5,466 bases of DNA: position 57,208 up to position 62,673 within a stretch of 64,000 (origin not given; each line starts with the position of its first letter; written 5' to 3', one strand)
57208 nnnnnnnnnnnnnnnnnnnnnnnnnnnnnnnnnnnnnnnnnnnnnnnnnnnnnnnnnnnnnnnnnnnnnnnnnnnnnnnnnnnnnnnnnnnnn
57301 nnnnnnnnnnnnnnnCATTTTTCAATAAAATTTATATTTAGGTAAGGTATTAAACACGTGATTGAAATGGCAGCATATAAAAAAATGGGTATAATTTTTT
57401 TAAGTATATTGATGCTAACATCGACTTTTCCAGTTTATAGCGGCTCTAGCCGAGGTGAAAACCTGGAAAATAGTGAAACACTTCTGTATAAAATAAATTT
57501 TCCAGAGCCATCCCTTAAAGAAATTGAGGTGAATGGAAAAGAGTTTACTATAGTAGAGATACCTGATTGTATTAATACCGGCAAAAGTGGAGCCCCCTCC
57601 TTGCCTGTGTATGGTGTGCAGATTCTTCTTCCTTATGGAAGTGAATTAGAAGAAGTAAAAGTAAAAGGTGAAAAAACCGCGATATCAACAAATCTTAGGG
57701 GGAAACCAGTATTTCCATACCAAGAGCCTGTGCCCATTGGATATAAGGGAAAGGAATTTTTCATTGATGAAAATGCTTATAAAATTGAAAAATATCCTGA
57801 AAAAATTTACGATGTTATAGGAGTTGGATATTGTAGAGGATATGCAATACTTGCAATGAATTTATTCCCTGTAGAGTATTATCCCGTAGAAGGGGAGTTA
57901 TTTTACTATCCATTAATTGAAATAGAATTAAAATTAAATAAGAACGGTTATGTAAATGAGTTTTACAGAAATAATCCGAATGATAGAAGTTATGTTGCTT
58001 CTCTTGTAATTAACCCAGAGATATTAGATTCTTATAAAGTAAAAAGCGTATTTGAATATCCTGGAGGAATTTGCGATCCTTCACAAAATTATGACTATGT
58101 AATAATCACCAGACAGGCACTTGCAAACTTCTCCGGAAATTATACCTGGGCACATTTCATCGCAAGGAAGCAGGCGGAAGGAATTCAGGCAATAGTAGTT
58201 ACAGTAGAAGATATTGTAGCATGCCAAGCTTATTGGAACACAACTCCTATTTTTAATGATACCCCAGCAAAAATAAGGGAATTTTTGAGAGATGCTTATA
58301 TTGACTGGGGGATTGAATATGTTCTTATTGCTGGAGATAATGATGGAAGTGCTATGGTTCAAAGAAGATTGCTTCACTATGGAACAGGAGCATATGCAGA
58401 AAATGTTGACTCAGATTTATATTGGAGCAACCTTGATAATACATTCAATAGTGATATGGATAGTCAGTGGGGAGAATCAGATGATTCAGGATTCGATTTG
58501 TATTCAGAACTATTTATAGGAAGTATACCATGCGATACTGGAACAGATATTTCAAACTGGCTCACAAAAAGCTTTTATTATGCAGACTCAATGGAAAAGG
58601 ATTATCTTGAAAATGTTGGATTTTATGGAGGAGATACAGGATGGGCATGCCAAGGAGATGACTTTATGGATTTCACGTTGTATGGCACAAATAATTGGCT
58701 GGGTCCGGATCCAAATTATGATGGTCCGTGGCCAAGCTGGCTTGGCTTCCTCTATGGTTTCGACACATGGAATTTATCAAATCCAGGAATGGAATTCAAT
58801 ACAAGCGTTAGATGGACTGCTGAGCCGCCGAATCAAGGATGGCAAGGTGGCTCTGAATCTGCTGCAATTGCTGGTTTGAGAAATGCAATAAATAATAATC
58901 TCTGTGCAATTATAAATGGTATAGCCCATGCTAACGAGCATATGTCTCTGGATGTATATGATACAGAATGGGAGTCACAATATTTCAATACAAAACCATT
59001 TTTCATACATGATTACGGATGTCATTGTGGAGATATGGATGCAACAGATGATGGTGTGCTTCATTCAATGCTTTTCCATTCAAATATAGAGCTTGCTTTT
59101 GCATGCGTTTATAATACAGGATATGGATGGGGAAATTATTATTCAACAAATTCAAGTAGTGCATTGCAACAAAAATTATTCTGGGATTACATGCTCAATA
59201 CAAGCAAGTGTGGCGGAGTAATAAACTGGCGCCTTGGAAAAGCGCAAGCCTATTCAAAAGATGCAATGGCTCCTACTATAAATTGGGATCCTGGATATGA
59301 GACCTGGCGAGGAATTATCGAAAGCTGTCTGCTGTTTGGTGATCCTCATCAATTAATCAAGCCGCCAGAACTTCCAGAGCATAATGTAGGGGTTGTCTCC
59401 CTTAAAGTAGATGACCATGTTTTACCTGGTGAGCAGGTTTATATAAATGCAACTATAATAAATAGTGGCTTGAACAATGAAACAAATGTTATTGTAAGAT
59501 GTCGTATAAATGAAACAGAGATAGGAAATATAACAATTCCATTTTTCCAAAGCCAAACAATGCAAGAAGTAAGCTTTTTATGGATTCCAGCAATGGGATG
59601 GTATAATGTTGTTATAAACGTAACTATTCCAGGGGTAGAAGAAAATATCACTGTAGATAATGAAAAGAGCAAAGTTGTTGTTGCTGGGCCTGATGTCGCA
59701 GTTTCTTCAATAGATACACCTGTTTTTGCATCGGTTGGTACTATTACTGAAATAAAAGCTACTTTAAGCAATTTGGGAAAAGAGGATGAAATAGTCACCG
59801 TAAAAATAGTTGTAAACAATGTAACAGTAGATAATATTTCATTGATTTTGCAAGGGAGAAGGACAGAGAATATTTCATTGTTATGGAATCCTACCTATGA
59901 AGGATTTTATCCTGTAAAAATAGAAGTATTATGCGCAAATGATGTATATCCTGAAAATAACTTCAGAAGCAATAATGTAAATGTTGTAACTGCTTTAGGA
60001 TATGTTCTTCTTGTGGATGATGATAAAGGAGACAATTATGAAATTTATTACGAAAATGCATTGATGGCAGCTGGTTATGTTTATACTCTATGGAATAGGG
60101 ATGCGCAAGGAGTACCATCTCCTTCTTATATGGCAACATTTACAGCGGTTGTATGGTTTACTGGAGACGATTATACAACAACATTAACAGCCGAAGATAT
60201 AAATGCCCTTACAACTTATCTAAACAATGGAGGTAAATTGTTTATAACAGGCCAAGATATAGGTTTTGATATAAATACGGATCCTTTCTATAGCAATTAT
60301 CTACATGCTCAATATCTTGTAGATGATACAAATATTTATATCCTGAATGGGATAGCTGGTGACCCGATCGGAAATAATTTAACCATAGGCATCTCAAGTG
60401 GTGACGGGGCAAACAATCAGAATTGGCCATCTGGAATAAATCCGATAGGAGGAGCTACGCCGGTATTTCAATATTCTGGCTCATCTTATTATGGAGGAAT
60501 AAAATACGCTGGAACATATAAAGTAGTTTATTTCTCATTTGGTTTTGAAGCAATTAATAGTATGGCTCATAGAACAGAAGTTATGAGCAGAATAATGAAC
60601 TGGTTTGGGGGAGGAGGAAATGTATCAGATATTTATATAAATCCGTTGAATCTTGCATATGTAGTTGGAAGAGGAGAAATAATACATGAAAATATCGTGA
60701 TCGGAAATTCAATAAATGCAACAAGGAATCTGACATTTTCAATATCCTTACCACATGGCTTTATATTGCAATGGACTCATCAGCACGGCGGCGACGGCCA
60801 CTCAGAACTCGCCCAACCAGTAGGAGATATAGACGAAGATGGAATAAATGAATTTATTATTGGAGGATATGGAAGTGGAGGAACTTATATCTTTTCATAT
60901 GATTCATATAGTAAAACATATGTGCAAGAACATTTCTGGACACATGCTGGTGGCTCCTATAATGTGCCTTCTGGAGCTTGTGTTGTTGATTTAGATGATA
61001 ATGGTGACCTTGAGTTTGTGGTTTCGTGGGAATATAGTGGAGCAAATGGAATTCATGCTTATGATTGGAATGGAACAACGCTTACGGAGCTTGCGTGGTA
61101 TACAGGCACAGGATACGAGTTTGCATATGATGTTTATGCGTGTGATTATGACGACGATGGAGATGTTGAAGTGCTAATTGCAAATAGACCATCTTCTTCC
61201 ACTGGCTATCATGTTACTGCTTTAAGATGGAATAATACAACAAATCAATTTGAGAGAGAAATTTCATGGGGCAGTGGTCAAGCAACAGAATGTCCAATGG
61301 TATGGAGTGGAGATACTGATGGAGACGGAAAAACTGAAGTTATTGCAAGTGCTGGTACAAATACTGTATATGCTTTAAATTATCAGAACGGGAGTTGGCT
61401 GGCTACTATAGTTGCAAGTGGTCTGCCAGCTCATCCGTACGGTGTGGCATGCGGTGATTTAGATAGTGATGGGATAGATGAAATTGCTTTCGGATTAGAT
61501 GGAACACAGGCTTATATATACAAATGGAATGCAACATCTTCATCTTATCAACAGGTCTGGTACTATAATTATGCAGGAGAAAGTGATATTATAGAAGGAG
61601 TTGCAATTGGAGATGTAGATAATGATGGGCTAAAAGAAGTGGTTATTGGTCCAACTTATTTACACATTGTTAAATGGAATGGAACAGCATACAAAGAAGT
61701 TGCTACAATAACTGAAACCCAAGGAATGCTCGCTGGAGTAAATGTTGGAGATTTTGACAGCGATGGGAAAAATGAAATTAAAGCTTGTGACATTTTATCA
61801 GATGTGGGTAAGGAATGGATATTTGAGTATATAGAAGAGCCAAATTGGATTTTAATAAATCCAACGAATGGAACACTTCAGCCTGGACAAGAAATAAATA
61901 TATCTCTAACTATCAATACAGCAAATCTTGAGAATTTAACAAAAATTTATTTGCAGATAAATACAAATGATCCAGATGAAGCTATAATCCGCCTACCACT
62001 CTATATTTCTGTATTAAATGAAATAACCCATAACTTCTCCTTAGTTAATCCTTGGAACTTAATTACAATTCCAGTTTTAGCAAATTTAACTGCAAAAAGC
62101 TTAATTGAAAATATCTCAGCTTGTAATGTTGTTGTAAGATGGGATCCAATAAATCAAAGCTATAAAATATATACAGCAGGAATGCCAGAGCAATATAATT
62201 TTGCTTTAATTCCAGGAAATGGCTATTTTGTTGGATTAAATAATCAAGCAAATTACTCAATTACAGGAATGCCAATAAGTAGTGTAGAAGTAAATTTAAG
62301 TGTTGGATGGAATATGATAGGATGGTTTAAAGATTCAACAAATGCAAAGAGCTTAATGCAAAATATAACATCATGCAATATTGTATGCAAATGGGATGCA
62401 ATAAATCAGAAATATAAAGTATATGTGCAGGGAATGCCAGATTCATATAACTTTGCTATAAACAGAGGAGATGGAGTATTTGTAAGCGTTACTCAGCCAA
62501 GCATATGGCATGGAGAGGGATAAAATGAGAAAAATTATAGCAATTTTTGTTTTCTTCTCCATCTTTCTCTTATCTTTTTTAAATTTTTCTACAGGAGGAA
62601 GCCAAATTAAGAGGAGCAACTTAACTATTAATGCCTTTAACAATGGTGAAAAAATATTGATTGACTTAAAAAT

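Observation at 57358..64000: Tandem pair of secreted gingipain-like (C25) proteins, one a 1721-aa multidomain giant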

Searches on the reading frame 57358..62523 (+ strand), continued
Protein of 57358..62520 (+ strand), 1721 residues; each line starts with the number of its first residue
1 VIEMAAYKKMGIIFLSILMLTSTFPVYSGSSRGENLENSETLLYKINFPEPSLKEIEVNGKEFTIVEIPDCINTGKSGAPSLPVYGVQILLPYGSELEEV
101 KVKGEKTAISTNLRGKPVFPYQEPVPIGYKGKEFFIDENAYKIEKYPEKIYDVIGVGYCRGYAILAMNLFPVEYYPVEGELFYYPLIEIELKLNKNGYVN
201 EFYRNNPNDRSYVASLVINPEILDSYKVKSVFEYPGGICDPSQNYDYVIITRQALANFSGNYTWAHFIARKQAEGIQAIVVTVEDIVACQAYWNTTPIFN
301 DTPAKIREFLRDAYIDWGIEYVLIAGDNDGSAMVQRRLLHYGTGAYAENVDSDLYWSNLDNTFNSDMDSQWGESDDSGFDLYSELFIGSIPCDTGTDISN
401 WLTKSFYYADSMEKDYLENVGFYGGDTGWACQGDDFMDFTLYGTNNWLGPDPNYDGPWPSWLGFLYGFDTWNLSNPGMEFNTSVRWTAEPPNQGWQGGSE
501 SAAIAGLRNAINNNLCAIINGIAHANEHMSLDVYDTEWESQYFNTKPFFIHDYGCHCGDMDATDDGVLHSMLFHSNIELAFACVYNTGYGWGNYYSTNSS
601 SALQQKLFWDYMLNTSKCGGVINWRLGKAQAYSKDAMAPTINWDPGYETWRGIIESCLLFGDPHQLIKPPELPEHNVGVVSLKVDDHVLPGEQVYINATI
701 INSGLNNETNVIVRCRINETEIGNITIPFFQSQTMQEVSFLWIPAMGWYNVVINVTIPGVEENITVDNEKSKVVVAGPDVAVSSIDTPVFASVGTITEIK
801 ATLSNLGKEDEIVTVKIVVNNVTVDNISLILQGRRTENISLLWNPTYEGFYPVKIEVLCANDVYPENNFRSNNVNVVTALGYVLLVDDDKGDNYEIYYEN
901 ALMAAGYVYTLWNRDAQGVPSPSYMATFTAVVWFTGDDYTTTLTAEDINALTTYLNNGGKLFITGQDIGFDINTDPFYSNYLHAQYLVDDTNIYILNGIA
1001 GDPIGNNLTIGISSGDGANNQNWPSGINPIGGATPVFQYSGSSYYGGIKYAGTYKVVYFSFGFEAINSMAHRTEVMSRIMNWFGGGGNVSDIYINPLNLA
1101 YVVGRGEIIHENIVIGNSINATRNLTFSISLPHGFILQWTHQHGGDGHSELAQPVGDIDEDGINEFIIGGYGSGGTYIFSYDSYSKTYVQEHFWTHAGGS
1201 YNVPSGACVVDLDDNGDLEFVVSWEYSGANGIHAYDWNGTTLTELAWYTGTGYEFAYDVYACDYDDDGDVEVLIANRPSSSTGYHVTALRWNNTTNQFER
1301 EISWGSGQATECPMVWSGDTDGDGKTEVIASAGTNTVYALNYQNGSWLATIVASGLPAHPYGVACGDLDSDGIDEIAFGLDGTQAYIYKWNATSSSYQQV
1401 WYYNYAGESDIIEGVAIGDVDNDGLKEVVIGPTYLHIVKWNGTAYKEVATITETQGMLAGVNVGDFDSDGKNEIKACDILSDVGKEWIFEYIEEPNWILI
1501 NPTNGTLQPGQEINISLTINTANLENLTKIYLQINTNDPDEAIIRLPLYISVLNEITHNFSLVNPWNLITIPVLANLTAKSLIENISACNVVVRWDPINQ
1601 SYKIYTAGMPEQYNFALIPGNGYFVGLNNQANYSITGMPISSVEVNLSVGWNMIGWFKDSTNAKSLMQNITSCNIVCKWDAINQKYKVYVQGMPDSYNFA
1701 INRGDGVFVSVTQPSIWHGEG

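Call 36: find_encoding_contigs(protein=P0004, flank=6000, max_places=3)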
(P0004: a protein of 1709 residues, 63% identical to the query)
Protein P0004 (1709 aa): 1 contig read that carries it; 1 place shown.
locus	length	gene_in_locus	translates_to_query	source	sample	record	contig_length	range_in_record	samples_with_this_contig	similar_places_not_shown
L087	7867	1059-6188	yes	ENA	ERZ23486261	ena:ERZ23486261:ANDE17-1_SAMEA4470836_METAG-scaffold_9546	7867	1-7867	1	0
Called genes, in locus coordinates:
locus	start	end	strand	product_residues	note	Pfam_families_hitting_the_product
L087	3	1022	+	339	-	?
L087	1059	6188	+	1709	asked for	PF08126:Propeptide_C25, PF01364:Peptidase_C25, PF07705:CARDB, PF01839:FG-GAP (faint), PF13517:FG-GAP_3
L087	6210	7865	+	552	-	?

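Call 37: find_encoding_contigs(protein=P0007, flank=8000, max_places=2)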
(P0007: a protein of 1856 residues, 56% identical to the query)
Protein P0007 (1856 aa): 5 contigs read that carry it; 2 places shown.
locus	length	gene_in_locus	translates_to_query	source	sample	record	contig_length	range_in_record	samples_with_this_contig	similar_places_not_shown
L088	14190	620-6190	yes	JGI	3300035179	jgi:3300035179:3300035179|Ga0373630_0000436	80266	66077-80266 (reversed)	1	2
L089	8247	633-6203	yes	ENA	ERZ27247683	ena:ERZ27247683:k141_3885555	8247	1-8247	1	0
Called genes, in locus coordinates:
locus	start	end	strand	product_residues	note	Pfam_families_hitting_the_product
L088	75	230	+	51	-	-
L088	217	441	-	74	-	-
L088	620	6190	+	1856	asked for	PF08126:Propeptide_C25, PF07705:CARDB, PF07495:Y_Y_Y (faint), PF22544:HYDIN_VesB_CFA65-like_Ig (faint), PF19190:BACON_2 (weak), PF00801:PKD (weak), PF18911:PKD_4, PF00404:Dockerin_1, +1 more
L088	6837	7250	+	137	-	PF01155:HypA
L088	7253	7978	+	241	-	PF10609:ParA, PF13614:AAA_31 (weak), PF01656:CbiA, PF09140:MipZ (weak)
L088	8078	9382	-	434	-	PF08245:Mur_ligase_M, PF02875:Mur_ligase_C, PF27239:FOL3_C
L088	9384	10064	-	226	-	PF00551:Formyl_trans_N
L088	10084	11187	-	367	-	PF02005:TRM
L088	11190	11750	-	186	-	PF03266:NTPase_1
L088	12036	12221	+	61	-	-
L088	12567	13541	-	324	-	PF01047:MarR (faint), PF12802:MarR_2 (faint), PF13404:HTH_AsnC-type, PF13412:HTH_24, PF13404:HTH_AsnC-type, PF13412:HTH_24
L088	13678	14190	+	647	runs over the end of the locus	PF04055:Radical_SAM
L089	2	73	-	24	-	?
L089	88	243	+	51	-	-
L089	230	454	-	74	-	-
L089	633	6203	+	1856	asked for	PF08126:Propeptide_C25, PF07705:CARDB, PF07495:Y_Y_Y (faint), PF22544:HYDIN_VesB_CFA65-like_Ig (faint), PF19190:BACON_2 (weak), PF00801:PKD (weak), PF18911:PKD_4, PF00404:Dockerin_1, +1 more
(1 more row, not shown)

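Call 38: find_encoding_contigs(protein=P0010, flank=8000, max_places=2)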
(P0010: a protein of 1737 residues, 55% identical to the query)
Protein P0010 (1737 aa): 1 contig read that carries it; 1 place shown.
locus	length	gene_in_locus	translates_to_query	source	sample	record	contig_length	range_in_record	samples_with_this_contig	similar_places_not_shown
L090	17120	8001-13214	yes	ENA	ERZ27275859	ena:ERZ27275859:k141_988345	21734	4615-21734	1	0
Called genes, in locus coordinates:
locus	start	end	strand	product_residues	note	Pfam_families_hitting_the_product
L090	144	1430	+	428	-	-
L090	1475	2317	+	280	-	-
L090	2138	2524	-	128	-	PF01989:AcnX_swivel_put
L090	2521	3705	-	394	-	PF04412:AcnX, PF28403:AcnX_2nd, PF28406:AcnX_3rd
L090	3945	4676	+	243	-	PF01047:MarR (faint), PF12840:HTH_20 (faint), PF13412:HTH_24 (faint), PF24266:HTH_HVO_0163_N (weak), PF12802:MarR_2 (faint), PF01022:HTH_5 (weak)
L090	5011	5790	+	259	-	-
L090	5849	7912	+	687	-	-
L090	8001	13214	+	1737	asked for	PF08126:Propeptide_C25 (weak), PF01364:Peptidase_C25, PF13517:FG-GAP_3 (faint), PF07705:CARDB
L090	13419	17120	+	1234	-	?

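Call 39: find_encoding_contigs(protein=P0002, flank=8000, max_places=2)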
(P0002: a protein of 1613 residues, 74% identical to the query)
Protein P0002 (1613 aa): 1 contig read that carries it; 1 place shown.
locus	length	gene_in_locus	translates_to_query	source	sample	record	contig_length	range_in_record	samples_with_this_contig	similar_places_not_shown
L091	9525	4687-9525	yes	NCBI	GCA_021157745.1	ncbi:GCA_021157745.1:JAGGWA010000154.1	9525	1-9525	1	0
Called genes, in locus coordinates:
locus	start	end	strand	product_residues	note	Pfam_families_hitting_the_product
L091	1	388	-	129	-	PF00572:Ribosomal_L13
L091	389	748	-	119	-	PF17135:Ribosomal_L18, PF00828:Ribosomal_L27A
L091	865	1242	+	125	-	PF18201:PIH1_CS (weak), PF04969:CS (weak), PF00011:HSP20, PF17886:ArsA_HSP20 (weak)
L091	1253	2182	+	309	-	PF00288:GHMP_kinases_N, PF08544:GHMP_kinases_C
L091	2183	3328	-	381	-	PF06245:DUF1015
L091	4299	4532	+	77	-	-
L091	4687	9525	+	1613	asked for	PF08126:Propeptide_C25, PF07705:CARDB, PF01839:FG-GAP (faint), PF13517:FG-GAP_3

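Call 77: list_cluster_members(proteins=[P0050, P0056, P0123, P0047, P0121, P0001, P0241])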
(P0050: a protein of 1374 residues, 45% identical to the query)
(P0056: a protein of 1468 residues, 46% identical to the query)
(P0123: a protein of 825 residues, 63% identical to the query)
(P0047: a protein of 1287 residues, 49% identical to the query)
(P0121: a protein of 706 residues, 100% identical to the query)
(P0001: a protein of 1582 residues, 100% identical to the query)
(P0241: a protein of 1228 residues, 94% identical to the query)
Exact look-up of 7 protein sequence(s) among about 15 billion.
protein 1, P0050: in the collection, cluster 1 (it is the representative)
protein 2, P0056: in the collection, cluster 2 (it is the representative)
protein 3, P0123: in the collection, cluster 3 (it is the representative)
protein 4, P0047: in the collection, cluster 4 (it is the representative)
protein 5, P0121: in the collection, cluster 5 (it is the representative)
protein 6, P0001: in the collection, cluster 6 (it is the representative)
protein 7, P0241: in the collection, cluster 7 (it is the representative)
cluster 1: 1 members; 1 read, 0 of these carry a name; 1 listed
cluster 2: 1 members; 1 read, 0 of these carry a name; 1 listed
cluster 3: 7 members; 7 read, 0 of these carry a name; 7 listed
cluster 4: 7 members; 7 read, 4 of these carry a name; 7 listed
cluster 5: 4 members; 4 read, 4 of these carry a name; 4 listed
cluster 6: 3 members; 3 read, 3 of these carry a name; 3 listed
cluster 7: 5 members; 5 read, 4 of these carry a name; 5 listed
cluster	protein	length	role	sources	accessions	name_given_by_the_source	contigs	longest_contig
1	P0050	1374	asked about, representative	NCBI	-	-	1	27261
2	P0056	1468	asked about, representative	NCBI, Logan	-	-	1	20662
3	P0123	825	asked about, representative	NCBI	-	-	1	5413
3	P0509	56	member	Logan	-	-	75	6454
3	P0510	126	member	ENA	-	-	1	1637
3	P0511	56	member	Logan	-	-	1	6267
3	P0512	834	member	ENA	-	-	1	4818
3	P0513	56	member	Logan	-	-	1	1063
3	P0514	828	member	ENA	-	-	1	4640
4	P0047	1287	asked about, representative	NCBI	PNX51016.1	MAG: hypothetical protein BV456_04690, partial [Thermoplasmata archaeon M8B2D]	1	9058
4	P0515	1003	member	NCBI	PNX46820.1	MAG: hypothetical protein BV457_06930, partial [Thermoplasmata archaeon M9B1D]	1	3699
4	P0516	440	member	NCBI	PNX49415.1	MAG: hypothetical protein BV456_08970, partial [Thermoplasmata archaeon M8B2D]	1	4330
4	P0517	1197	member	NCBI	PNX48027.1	MAG: hypothetical protein BV457_04570, partial [Thermoplasmata archaeon M9B1D]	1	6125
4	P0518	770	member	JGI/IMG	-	-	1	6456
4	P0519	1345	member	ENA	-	-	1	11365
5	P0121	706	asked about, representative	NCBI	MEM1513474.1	MAG: C25 family cysteine peptidase, partial [Candidatus Thermoplasmatota archaeon]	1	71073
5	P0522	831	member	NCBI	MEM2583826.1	MAG: C25 family cysteine peptidase [Candidatus Thermoplasmatota archaeon]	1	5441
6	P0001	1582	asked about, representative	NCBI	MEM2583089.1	MAG: CARDB domain-containing protein, partial [Candidatus Thermoplasmatota archaeon]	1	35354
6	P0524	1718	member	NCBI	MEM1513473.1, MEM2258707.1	MAG: CARDB domain-containing protein [Candidatus Thermoplasmatota archaeon]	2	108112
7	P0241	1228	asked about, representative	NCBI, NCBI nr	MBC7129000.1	MAG: PPC domain-containing protein [Thermoplasmatales archaeon] | PPC domain-containing protein [Thermoplasmatales archaeon]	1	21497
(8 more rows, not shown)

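Call 78: find_encoding_contigs(protein=window:57367-62523:+, flank=10000, max_places=4)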
Protein window:57367-62523:+ (1718 aa): no gene with exactly this product is on record in the collection.

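Call 88: search_protein_families(library=ncbifam, proteins=[P0522], max_evalue=1)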
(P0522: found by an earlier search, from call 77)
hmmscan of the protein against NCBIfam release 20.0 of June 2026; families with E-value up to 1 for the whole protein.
P0522 (831 aa): 3 families
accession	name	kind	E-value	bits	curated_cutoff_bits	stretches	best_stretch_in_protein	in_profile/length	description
NF033707.1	T9SS_sortase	equivalog_domain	5.8e-24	83.8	420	2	327-580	491-736/1095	type IX secretion system sortase PorU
NF052324.1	PorU_rel_Nterm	equivalog_domain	2e-15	56.1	450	1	276-589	453-778/879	putative type IX secretion system sortase PorU2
NF008424.0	PRK11253.1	equivalog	0.1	11.6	378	1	541-619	123-201/308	muramoyltetrapeptide carboxypeptidase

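Call 92: search_protein_families(library=pfam, proteins=[P0522], max_evalue=0.01)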
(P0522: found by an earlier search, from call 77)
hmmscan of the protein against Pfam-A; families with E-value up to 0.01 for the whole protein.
P0522 (831 aa): 3 families
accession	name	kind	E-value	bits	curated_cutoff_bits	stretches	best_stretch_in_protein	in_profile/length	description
PF01364.23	Peptidase_C25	-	2e-62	212.1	23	1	240-576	1-374/374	Peptidase family C25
PF08126.16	Propeptide_C25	-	7.9e-35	120.3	22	1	46-227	24-198/205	Propeptide_C25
PF03785.20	Peptidase_C25_C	-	3e-15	56.2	25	1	581-660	1-79/79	Peptidase family C25, C terminal ig-like domain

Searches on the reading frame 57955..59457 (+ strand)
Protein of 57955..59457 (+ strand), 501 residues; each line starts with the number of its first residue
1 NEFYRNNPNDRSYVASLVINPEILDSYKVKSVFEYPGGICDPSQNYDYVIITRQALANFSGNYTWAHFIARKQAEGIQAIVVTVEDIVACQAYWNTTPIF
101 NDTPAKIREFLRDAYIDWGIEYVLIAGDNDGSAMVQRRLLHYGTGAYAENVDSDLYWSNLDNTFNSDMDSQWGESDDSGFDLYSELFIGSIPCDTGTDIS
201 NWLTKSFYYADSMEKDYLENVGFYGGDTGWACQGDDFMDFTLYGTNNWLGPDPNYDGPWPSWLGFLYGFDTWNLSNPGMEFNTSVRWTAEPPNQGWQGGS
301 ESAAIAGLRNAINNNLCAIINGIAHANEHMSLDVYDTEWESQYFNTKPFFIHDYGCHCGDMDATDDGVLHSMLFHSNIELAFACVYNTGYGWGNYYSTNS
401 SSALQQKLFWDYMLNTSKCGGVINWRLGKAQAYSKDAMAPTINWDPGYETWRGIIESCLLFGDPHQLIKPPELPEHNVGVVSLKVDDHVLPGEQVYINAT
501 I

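Call 10: search_protein_families(library=pfam, proteins=[window:57955-59457:+], max_evalue=10)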
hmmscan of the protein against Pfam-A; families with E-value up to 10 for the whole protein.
window:57955-59457:+ (501 aa): 1 family
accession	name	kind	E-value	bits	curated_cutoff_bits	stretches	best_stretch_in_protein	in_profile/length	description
PF01364.23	Peptidase_C25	-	7.1e-22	78.6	23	1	48-464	1-370/374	Peptidase family C25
